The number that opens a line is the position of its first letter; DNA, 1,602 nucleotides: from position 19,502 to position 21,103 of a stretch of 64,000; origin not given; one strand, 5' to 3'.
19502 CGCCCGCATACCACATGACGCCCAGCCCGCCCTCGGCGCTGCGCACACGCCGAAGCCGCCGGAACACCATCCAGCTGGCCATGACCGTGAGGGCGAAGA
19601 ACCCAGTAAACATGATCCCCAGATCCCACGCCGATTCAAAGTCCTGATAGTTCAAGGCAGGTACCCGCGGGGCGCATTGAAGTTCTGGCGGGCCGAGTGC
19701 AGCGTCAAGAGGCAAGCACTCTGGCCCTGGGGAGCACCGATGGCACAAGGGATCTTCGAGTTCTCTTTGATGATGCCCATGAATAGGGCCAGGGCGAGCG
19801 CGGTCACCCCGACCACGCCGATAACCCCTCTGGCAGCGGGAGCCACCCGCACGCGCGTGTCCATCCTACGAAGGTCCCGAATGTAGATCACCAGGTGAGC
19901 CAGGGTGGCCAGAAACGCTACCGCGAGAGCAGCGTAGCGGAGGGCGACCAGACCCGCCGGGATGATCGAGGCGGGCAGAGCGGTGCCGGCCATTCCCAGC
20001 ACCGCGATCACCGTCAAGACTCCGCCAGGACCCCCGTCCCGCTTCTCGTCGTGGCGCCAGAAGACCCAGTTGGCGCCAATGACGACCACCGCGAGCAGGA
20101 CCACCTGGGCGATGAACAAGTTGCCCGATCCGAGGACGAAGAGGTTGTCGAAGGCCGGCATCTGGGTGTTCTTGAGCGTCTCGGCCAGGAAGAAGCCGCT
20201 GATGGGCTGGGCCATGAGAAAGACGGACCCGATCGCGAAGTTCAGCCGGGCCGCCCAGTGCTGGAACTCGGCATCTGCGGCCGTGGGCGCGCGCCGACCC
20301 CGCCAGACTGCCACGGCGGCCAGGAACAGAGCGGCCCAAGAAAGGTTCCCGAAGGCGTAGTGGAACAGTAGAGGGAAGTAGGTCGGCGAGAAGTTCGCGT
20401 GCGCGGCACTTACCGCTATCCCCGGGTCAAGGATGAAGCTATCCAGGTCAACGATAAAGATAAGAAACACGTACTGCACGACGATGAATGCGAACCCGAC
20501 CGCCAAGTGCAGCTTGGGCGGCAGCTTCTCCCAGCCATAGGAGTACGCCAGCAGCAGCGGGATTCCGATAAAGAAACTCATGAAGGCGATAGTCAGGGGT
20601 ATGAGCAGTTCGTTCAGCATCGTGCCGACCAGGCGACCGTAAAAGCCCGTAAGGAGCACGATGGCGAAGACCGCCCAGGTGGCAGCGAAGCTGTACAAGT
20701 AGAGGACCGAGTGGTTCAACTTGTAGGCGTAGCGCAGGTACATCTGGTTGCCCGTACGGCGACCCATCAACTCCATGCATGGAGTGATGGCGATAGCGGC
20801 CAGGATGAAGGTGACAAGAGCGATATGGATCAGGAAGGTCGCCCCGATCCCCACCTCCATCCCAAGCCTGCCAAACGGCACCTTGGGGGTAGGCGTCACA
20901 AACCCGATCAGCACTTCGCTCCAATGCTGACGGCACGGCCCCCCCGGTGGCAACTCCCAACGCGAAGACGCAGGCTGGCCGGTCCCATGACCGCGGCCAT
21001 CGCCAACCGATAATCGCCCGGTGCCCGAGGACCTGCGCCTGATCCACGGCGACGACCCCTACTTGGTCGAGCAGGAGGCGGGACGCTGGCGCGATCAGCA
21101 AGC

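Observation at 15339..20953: Rieske/cytochrome b module with two CydA-like proteins and no cytochrome c or CydB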

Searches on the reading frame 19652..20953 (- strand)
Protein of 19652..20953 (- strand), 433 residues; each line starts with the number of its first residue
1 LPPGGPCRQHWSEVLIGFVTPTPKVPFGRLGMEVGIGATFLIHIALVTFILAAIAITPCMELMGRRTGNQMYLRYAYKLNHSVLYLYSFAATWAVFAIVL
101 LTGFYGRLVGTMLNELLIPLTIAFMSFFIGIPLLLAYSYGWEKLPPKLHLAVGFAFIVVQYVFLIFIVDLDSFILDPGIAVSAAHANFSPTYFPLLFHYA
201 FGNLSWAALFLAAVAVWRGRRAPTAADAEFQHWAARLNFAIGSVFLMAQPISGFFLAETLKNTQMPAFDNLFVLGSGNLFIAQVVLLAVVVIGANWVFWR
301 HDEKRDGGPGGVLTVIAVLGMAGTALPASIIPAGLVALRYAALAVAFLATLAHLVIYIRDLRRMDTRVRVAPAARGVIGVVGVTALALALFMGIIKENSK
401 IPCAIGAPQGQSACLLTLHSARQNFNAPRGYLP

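Call 3: search_protein_families(library=pfam, proteins=[window:19652-20953:-], max_evalue=0.1)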
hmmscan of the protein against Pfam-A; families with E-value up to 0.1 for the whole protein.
window:19652-20953:- (433 aa): 1 family
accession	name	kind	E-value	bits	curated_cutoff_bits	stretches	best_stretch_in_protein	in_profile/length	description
PF01654.22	Cyt_bd_oxida_I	-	5.6e-12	45.4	26.2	1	37-264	7-241/418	Cytochrome bd terminal oxidase subunit I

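Call 4: search_protein_families(library=ncbifam, proteins=[window:19652-20953:-], max_evalue=0.1)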
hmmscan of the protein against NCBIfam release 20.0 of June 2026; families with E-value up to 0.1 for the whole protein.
window:19652-20953:- (433 aa): 0 families

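Call 14: find_homologous_proteins(query=window:19652-20953:-)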
Query window:19652-20953:- (433 aa): 45 proteins with E <= 0.001 among 8000 candidates.
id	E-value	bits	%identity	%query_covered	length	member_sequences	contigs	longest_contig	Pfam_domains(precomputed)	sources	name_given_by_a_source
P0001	1.3e-257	873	100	93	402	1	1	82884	PF01654.23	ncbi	-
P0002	1.9e-169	582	65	97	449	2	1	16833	PF01654.23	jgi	jgi:hypothetical protein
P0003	5.8e-169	581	64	97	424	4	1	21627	PF01654.23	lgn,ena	-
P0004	7.7e-167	574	63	96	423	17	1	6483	PF01654.23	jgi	jgi:hypothetical protein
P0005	1.9e-166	573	63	97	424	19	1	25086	PF01654.23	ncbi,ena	-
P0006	2.1e-166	572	64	96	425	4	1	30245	PF01654.23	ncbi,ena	-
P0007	4.5e-166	571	65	96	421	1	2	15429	PF01654.23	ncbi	ncbi:MAG: cytochrome ubiquinol oxidase subunit I [Candidatus Dormibacteria bacterium]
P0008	8.9e-165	567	63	98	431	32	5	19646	PF01654.23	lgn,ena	-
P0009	1.1e-164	567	65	96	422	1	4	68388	PF01654.23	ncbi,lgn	ncbi:MAG: cytochrome ubiquinol oxidase subunit I [Candidatus Dormibacteria bacterium]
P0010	3.4e-164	565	64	97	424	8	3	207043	PF01654.23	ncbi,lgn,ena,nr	ncbi:MAG TPA: cytochrome ubiquinol oxidase subunit I [Candidatus Dormibacteraeota bacterium]|nr:cyto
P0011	1.2e-163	563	62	97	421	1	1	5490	PF01654.23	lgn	-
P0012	1.6e-163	563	62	97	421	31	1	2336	PF01654.23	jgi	jgi:hypothetical protein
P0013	4.9e-163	561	62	97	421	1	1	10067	PF01654.23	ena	-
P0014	1.0e-162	560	62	97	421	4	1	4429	PF01654.23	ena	-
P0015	1.1e-162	560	64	97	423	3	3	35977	PF01654.23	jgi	-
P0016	2.2e-162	559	62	98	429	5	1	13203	PF01654.23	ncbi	ncbi:MAG: cytochrome ubiquinol oxidase subunit I, partial [Candidatus Dormiibacterota bacterium]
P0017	2.2e-161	556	63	96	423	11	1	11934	PF01654.23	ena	-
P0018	8.0e-161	554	61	97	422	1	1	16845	PF01654.23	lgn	-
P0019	8.8e-160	551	62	97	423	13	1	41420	PF01654.23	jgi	jgi:hypothetical protein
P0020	2.9e-159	549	62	97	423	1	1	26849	PF01654.23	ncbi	ncbi:MAG: cytochrome ubiquinol oxidase subunit I [Candidatus Dormiibacterota bacterium]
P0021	1.3e-158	547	62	97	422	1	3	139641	PF01654.23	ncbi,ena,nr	ncbi:MAG TPA: cytochrome ubiquinol oxidase subunit I [Candidatus Nanopelagicaceae bacterium]|nr:cyto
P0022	3.8e-158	545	62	97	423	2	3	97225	PF01654.23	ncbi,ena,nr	ncbi:MAG TPA: cytochrome ubiquinol oxidase subunit I [Candidatus Acidoferrales bacterium]|nr:cytochr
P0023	5.8e-158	545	64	91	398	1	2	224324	PF01654.23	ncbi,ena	-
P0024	8.6e-158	544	61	97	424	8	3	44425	PF01654.23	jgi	jgi:hypothetical protein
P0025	1.6e-157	543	61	96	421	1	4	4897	PF01654.23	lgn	-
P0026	2.0e-157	543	63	95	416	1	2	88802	PF01654.23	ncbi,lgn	ncbi:MAG: cytochrome ubiquinol oxidase subunit I [Candidatus Dormibacteria bacterium]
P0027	2.5e-157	543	61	97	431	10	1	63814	PF01654.23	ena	-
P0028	3.3e-157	542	60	95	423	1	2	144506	PF01654.23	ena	-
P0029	7.9e-157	541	62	97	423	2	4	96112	PF01654.23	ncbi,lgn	-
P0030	1.4e-156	540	61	97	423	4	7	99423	PF01654.23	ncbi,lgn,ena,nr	ncbi:MAG TPA: cytochrome ubiquinol oxidase subunit I [Candidatus Dormibacteraeota bacterium]|nr:cyto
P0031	5.6e-156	538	61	97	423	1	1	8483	PF01654.23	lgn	-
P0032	5.7e-156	538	61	99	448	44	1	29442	PF01654.23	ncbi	-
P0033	2.2e-155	536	60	99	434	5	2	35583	PF01654.23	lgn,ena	-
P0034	3.3e-155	536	59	97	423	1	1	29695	PF01654.23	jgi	jgi:hypothetical protein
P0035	2.1e-153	530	61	97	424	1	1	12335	PF01654.23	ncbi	ncbi:MAG TPA: cytochrome ubiquinol oxidase subunit I [Candidatus Dormibacteraeota bacterium]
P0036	2.4e-153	529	61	97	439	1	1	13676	PF01654.23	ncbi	-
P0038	7.3e-150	518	60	96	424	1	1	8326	PF01654.23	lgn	-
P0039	5.9e-145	502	60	97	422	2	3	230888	PF01654.23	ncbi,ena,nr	ncbi:MAG TPA: cytochrome ubiquinol oxidase subunit I [Verrucomicrobiae bacterium]|nr:cytochrome ubiq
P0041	8.1e-142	491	59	97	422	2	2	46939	PF01654.23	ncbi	-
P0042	4.4e-141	489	57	97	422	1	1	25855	PF01654.23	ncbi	-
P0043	3.5e-139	483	63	87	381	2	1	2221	PF01654.23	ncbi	ncbi:MAG: cytochrome ubiquinol oxidase subunit I, partial [Candidatus Dormibacteria bacterium]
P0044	1.0e-119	419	67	67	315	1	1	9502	PF01654.23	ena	-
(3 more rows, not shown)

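Call 15: find_encoding_contigs(protein=P0001, flank=10000, max_places=3)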
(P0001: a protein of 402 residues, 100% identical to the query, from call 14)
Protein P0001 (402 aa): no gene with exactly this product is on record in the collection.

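Call 17: find_related_loci(query=A1, collection=genome_contigs, flank=8000)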
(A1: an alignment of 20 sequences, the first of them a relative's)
Query A1 (402 aa) in genome_contigs; peptide patterns used: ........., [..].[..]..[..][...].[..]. (x = any residue, [..] = any of these).
435 stretches matched a pattern; 43 encode a relative of the query (tblastn E <= 1e-3); 43 distinct loci.
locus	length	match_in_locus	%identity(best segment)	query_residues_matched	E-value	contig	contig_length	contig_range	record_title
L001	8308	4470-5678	63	2-402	3e-166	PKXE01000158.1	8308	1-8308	MAG: Candidatus Dormiibacterota bacterium isolate palsa_862 73.20120500_P26.6_contig_34956, whole genome shotgun sequenc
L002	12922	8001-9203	65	2-402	4e-162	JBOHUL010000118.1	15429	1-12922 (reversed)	MAG: Candidatus Dormibacteria bacterium isolate TC-S_metawrap_bin.197 k127_4234416, whole genome shotgun sequence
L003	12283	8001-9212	65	2-402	1e-153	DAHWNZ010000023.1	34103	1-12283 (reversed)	MAG TPA_asm: Candidatus Dormiibacterota bacterium isolate clean217 NODE_23_length_34103_cov_3.721977, whole genome shotg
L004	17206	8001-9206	65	2-402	4e-153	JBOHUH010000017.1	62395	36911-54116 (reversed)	MAG: Candidatus Dormibacteria bacterium isolate TC-S_metawrap_bin.139 k127_1274308, whole genome shotgun sequence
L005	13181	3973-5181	63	2-402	3e-153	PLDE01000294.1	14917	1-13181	MAG: Candidatus Dormiibacterota bacterium isolate palsa_846 73.20111000_P2M.19_contig_1443, whole genome shotgun sequenc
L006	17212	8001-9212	64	2-402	1e-152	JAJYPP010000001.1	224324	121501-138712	MAG: bacterium isolate DS3.bin64 NODE_5_length_224324_cov_12.246698, whole genome shotgun sequence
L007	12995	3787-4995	63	2-402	2e-152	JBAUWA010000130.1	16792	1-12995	MAG: Candidatus Dormiibacterota bacterium isolate MFD09220_ilm_asm_bin22 k127_33905, whole genome shotgun sequence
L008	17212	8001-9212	63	2-402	1e-151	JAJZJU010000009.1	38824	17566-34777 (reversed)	MAG: bacterium isolate LSA5.bin69 NODE_1350_length_38824_cov_5.336098, whole genome shotgun sequence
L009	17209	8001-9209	61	2-402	1e-151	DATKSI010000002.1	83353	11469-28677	MAG TPA_asm: Candidatus Micrarchaeaceae archaeon isolate SMAG_U14050 k141_1154966, whole genome shotgun sequence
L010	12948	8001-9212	65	2-402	6e-151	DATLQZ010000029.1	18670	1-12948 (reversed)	MAG TPA_asm: Candidatus Dormiibacterota bacterium isolate SMAG_U13891 k141_1291085, whole genome shotgun sequence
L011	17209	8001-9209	63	2-402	5e-151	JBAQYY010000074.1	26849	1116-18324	MAG: Candidatus Dormiibacterota bacterium isolate MFD10881_ilm_asm_bin19 k127_364567, whole genome shotgun sequence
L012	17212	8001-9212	64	2-402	4e-150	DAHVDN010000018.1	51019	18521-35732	MAG TPA_asm: Candidatus Dormiibacterota bacterium isolate clean4834 NODE_18_length_51019_cov_14.316548, whole genome sho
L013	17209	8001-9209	64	2-402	9e-150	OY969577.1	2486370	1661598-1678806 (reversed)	MAG: Candidatus Dormibacteraeota bacterium isolate MFD10064.bin.c.3 genome assembly, chromosome: 1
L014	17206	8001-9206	62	2-402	2e-149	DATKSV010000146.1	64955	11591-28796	MAG TPA_asm: Candidatus Nanopelagicaceae bacterium isolate SMAG_U14063 k141_1541929, whole genome shotgun sequence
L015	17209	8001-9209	62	2-402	2e-149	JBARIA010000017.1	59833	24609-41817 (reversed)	MAG: Candidatus Dormiibacterota bacterium isolate MFD06470_ilm_asm_bin14 k127_318284, whole genome shotgun sequence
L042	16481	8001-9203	62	2-402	3e-137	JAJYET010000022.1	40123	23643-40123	MAG: bacterium isolate DBS1-1.bin61 NODE_1491_length_40123_cov_5.674017, whole genome shotgun sequence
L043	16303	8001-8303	23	53-181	1e-5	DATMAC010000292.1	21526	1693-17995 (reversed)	MAG TPA_asm: Thermoflexus sp. isolate SMAG_U13315 k141_111183, whole genome shotgun sequence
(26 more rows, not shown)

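Call 26: search_protein_families(library=pfam, proteins=[L043:3788-6568:+, L043:6578-7528:+, L043:7593-9044:+, L043:8906-10081:+, L043:10363-14079:-], max_evalue=0.001)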
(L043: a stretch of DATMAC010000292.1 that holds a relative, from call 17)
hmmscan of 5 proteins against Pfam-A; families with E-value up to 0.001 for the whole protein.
L043:3788-6568:+ (926 aa): 1 family
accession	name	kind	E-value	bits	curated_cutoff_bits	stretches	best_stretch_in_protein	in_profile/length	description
PF13231.12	PMT_2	-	9.6e-09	36.1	26.1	1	58-216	2-152/160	Dolichyl-phosphate-mannose-protein mannosyltransferase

L043:6578-7528:+ (316 aa): 0 families

L043:7593-9044:+ (483 aa): 2 families
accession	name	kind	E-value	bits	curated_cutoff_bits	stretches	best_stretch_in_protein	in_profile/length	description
PF13442.11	Cytochrome_CBB3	-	7.6e-10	39.4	27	1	409-475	3-68/68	Cytochrome C oxidase, cbb3-type, subunit III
PF01654.22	Cyt_bd_oxida_I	-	1.2e-09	37.7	26.2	1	60-246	9-202/418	Cytochrome bd terminal oxidase subunit I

L043:8906-10081:+ (391 aa): 0 families

L043:10363-14079:- (1238 aa): 2 families
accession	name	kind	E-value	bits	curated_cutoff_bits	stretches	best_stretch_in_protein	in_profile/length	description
PF02872.23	5_nucleotid_C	-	8.9e-37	127.1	23.6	1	1038-1194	17-156/158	5'-nucleotidase, C-terminal domain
PF01663.27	Phosphodiest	-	5.3e-28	99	23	2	68-181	1-112/342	Type I phosphodiesterase / nucleotide pyrophosphatase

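Call 29: search_solved_structures(query=A1, max_evalue=0.01, show_alignments=3)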
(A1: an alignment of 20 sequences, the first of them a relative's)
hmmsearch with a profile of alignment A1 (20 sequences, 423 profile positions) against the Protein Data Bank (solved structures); distinct sequences matched with E-value up to 0.01: 2.
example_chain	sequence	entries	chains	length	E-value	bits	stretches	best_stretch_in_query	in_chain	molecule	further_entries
9r2g_A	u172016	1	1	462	3.4e-09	39.3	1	31-257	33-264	Cytochrome bd menaquinol oxidase subunit I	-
5doq_A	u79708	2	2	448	0.00012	24.3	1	29-244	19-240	Bd-type quinol oxidase subunit I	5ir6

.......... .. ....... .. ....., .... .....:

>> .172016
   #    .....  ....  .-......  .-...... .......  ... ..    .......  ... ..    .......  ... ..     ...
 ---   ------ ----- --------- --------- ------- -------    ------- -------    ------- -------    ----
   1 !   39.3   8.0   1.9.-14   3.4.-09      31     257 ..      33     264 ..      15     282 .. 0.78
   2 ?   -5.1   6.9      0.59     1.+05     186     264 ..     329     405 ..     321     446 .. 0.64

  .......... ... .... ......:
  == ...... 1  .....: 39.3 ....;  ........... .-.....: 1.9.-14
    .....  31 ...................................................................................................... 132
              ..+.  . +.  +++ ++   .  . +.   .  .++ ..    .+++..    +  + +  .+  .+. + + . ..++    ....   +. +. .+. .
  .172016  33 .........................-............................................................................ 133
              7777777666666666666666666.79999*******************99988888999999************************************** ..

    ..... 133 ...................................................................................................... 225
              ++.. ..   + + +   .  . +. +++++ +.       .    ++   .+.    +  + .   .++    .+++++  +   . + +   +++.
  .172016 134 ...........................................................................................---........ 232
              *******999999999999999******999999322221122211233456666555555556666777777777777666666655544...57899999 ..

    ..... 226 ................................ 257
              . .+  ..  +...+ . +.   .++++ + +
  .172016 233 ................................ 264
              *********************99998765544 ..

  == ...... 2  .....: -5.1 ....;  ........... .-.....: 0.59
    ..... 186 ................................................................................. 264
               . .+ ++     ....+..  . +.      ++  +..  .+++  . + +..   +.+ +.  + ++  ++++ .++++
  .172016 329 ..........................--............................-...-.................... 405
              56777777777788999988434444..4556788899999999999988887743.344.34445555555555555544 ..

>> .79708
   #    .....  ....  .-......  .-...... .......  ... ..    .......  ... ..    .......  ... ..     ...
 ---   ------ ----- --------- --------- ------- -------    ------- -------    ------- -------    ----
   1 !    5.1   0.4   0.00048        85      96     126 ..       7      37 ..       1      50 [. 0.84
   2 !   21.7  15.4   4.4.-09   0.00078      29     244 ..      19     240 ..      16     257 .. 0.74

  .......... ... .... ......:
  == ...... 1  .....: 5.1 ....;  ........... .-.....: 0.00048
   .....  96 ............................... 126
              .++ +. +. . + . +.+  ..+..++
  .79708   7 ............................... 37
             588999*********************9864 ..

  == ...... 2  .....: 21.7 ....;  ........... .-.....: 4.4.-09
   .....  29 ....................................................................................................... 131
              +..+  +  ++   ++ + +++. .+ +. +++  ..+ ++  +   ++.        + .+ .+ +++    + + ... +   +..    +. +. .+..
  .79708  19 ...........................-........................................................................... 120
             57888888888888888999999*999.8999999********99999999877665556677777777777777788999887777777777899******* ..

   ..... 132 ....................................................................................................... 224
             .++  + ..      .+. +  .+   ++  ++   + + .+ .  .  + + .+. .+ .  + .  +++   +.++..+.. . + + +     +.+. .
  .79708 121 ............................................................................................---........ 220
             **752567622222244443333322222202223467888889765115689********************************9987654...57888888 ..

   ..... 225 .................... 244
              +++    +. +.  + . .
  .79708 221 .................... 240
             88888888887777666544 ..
